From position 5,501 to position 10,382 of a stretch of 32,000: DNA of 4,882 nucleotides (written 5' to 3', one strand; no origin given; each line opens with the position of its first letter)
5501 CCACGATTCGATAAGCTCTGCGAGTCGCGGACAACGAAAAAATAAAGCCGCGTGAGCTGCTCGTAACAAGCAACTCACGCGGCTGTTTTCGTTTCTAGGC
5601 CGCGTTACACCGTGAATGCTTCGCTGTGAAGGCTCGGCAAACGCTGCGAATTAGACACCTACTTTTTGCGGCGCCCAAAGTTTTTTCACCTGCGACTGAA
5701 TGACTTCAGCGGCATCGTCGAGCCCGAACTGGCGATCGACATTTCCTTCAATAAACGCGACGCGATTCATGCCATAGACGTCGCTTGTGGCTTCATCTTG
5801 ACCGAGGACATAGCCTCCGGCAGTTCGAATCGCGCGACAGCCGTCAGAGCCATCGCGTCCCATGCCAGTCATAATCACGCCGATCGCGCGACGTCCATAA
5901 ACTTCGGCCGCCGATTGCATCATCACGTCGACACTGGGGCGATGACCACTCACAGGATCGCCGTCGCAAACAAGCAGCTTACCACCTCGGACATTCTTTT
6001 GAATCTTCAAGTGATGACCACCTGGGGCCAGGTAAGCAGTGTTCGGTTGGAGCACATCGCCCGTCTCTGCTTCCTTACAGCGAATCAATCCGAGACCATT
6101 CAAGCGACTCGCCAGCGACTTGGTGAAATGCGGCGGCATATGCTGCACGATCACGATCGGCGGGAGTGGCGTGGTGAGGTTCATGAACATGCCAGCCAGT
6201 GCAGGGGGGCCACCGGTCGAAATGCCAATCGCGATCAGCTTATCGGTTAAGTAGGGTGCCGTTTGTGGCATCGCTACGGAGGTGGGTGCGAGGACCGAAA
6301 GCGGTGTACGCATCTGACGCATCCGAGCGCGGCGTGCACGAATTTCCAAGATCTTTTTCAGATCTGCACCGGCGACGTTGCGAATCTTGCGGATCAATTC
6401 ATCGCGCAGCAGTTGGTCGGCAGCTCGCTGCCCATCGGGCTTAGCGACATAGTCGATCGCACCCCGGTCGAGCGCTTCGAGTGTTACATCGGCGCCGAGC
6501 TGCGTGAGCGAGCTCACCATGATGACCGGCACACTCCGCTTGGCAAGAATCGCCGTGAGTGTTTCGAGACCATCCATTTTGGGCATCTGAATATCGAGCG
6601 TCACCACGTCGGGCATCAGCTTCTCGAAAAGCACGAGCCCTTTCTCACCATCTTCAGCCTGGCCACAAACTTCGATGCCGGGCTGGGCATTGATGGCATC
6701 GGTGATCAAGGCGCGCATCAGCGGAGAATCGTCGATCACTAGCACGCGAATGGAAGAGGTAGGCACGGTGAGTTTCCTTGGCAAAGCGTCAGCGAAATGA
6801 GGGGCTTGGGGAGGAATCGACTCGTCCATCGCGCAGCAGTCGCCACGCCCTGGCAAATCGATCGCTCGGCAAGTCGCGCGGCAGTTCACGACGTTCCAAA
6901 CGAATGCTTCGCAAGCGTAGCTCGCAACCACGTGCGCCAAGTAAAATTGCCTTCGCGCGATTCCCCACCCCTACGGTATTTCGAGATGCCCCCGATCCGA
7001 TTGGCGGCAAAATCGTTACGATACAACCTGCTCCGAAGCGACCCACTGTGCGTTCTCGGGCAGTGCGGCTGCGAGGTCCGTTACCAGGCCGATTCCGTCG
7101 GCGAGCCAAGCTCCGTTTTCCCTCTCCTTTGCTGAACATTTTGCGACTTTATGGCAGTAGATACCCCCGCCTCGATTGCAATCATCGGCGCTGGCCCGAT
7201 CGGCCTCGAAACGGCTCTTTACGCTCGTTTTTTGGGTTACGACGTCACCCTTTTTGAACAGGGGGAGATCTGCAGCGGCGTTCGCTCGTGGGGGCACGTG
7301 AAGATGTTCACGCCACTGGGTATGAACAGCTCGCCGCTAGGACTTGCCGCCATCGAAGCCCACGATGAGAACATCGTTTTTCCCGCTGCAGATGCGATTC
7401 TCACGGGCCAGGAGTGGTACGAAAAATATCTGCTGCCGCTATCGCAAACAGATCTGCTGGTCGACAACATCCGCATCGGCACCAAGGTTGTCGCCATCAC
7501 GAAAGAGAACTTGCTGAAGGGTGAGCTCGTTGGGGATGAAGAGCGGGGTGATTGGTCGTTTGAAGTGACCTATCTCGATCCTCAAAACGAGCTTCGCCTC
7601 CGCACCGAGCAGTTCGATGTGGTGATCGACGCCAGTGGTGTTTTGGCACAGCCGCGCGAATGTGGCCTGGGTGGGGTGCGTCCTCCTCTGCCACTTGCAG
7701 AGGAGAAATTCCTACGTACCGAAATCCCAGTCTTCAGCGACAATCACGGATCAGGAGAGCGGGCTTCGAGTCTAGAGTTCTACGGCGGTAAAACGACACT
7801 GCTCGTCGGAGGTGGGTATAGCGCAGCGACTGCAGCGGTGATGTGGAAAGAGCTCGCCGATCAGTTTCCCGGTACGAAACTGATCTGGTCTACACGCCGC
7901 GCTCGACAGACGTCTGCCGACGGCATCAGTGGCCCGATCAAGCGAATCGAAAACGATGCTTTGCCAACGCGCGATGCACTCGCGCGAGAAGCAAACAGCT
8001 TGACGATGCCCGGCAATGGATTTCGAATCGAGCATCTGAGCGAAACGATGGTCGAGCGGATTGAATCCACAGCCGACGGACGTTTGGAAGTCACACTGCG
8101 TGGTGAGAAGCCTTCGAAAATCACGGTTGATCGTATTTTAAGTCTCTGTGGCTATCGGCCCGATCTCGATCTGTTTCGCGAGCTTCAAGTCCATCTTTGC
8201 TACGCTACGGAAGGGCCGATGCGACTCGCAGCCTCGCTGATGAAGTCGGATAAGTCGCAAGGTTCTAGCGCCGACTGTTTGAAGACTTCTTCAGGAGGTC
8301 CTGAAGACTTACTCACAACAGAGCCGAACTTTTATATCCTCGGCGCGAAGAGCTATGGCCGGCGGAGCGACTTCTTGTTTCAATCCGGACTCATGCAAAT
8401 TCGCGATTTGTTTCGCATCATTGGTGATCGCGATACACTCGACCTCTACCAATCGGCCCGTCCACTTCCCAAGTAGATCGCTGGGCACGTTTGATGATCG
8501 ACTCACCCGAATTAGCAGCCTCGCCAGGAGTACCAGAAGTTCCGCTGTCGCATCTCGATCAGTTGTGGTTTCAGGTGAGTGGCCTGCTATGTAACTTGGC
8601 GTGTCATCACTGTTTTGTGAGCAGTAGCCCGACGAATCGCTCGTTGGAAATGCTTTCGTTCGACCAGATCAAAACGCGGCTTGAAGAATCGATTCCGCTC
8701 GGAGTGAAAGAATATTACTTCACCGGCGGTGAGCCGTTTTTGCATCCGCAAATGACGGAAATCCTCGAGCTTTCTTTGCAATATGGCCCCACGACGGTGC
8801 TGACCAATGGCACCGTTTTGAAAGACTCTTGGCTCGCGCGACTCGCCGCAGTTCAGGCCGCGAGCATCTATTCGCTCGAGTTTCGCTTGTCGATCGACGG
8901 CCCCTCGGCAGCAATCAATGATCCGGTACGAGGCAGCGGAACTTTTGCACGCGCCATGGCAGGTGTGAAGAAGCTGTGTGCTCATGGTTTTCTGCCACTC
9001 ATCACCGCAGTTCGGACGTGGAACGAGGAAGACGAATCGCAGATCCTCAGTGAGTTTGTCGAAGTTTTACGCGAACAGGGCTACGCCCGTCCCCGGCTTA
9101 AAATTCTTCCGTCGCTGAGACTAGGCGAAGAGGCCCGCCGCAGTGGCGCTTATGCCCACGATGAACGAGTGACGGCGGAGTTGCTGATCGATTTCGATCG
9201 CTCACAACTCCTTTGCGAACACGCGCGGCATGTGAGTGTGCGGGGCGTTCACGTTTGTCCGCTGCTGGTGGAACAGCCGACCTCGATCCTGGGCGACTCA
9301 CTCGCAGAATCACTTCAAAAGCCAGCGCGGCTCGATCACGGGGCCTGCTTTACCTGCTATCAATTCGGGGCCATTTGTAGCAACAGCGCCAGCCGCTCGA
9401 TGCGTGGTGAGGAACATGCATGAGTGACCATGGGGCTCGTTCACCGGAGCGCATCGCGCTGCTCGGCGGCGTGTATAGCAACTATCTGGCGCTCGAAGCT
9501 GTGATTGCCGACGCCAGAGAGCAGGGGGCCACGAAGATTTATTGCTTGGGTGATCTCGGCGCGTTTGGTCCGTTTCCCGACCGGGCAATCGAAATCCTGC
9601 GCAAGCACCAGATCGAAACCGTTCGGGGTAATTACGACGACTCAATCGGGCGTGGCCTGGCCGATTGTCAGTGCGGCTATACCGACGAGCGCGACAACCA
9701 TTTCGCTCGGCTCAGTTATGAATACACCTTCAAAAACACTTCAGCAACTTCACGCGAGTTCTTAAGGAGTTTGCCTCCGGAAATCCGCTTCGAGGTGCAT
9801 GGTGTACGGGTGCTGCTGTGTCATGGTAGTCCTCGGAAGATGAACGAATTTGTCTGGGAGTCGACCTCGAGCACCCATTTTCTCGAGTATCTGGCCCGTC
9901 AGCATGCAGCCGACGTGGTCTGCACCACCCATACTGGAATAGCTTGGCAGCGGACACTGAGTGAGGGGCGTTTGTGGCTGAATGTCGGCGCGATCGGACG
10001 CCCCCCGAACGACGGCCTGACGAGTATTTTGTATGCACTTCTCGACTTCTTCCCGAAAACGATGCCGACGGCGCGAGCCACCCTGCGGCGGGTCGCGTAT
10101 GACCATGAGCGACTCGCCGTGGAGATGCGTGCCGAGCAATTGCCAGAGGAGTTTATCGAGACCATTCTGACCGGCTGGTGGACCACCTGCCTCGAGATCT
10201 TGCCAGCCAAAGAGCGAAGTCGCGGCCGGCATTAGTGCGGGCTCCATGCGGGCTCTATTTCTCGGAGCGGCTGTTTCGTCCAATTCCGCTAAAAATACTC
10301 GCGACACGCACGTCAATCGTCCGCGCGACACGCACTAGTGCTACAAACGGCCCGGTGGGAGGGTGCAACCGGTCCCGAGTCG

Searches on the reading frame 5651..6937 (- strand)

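Call 7: search_protein_families(library=pfam, proteins=[window:5651-6937:-], max_evalue=0.01)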
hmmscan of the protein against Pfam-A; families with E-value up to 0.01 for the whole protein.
window:5651-6937:- (428 aa): 2 families
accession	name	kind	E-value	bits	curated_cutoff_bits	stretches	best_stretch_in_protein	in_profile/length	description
PF01339.22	CheB_methylest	-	1.8e-57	194.3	24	1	235-412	1-173/174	CheB methylesterase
PF00072.30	Response_reg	-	3.9e-23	82.2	30.2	1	65-169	1-102/111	Response regulator receiver domain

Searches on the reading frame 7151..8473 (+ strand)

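Call 7: search_protein_families(library=pfam, proteins=[window:7151-8473:+], max_evalue=0.01)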
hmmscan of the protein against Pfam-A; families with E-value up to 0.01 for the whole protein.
window:7151-8473:+ (441 aa): 5 families
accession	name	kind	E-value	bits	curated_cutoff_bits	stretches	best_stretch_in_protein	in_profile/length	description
PF07992.20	Pyr_redox_2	-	6.6e-14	52.4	26.1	2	5-40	141-176/291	Pyridine nucleotide-disulphide oxidoreductase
PF00070.33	Pyr_redox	-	1.8e-08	35.2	22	1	9-38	2-31/82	Pyridine nucleotide-disulphide oxidoreductase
PF13738.12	Pyr_redox_3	-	4.1e-08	33.3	30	1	11-120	2-111/305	Pyridine nucleotide-disulphide oxidoreductase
PF01266.30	DAO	-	2.3e-06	27.8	27.9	1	9-57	2-50/353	FAD dependent oxidoreductase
PF13450.12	NAD_binding_8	-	0.00031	21.4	21.9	1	11-43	1-33/68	NAD(P)-binding Rossmann-like domain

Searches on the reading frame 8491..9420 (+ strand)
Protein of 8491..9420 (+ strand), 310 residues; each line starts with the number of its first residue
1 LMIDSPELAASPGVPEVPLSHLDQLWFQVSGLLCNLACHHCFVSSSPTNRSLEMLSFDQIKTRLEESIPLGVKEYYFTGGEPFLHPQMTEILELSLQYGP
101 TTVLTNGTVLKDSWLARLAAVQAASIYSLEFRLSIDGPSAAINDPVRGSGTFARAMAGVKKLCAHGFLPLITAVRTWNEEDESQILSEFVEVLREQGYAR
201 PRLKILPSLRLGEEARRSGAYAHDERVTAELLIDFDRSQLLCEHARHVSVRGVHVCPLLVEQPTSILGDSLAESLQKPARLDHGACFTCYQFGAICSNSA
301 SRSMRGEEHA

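Call 7: search_protein_families(library=pfam, proteins=[window:8491-9420:+], max_evalue=0.01)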
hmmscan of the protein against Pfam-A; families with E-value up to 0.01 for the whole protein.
window:8491-9420:+ (310 aa): 2 families
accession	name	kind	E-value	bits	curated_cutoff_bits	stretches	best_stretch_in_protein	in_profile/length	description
PF04055.27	Radical_SAM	-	6.9e-20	72.3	29.5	1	34-181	7-158/166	Radical SAM superfamily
PF13353.11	Fer4_12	-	0.0004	21.1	22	1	34-94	15-73/137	4Fe-4S single cluster domain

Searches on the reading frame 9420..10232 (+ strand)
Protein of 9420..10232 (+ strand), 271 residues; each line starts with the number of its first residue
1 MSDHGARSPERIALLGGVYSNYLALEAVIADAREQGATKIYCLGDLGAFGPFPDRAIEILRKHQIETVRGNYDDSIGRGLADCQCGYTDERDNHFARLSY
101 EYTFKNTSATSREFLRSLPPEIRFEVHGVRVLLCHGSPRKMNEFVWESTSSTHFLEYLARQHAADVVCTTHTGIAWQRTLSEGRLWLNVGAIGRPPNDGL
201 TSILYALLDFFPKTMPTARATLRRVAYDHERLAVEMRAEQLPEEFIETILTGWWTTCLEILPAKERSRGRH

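Call 7: search_protein_families(library=pfam, proteins=[window:9420-10232:+], max_evalue=0.01)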
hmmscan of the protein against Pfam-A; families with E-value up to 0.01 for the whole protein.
window:9420-10232:+ (271 aa): 2 families
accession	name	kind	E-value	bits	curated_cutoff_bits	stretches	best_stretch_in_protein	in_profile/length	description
PF12850.12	Metallophos_2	-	1.1e-11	45.4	27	1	16-200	7-143/154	Calcineurin-like phosphoesterase superfamily domain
PF00149.33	Metallophos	-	6.6e-05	23.9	21.5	1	12-172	3-156/191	Calcineurin-like phosphoesterase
